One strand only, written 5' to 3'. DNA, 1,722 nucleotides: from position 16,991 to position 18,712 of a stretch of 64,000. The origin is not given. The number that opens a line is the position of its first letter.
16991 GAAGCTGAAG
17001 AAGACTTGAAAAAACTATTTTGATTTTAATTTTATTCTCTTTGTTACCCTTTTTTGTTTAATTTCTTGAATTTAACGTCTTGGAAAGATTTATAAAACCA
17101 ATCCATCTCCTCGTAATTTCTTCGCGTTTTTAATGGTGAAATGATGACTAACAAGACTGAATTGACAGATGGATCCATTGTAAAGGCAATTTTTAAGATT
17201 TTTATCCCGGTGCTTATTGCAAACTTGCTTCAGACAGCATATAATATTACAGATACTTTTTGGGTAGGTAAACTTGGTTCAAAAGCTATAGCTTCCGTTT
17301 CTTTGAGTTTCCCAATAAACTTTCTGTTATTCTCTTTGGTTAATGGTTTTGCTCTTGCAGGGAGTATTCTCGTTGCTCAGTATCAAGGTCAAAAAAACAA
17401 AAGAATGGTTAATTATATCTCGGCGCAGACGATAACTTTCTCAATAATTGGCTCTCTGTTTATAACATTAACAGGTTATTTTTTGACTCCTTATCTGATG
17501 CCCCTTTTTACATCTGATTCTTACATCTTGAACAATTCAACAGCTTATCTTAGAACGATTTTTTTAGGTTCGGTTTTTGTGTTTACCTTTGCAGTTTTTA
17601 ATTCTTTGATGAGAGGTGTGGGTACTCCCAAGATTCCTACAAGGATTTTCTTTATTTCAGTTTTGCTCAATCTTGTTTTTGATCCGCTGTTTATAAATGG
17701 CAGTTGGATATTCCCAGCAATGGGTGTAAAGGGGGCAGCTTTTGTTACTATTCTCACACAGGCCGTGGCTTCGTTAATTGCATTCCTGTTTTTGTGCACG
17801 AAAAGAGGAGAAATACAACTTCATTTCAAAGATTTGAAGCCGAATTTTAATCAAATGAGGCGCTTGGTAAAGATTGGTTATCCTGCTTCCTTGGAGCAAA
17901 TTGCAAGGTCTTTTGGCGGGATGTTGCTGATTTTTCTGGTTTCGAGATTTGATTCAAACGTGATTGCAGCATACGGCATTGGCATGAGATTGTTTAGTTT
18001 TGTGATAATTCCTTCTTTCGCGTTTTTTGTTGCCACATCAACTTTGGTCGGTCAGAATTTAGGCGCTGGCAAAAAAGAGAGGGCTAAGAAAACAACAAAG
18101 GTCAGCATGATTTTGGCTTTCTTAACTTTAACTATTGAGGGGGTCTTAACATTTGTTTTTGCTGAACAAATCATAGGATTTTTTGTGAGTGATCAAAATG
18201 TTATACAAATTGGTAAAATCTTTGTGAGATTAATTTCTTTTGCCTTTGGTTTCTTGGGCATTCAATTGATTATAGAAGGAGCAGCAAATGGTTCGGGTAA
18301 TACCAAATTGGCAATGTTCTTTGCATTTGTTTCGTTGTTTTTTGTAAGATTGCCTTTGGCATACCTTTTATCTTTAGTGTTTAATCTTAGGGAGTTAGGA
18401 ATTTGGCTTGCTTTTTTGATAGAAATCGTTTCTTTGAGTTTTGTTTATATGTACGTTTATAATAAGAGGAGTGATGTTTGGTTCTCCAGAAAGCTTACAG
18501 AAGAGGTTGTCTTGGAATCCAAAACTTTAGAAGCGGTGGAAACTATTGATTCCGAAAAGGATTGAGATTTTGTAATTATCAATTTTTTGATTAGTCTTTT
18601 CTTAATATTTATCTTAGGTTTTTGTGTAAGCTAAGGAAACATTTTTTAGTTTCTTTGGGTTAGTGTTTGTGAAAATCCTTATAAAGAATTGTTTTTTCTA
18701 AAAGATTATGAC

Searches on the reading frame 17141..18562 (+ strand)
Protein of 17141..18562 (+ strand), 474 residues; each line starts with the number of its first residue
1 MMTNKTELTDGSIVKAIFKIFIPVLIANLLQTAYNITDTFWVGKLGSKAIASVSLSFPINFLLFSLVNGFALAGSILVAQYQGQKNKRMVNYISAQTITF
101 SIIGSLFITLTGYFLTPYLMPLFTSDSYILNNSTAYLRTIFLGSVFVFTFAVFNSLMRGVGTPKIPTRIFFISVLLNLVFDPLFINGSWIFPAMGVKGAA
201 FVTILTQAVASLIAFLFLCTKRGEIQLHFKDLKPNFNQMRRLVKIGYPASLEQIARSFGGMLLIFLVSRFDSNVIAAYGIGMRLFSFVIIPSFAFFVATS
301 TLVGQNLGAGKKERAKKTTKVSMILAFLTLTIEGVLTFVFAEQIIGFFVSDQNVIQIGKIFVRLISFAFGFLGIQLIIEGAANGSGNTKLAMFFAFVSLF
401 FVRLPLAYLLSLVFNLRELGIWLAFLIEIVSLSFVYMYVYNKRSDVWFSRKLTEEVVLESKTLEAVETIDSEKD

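Call 50: search_protein_families(library=pfam, proteins=[window:17141-18562:+], max_evalue=0.00001)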
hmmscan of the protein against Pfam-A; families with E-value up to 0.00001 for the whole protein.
window:17141-18562:+ (474 aa): 1 family
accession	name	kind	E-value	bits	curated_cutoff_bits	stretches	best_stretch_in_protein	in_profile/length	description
PF01554.23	MatE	-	2.2e-65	219.7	24.9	2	248-409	1-161/161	MatE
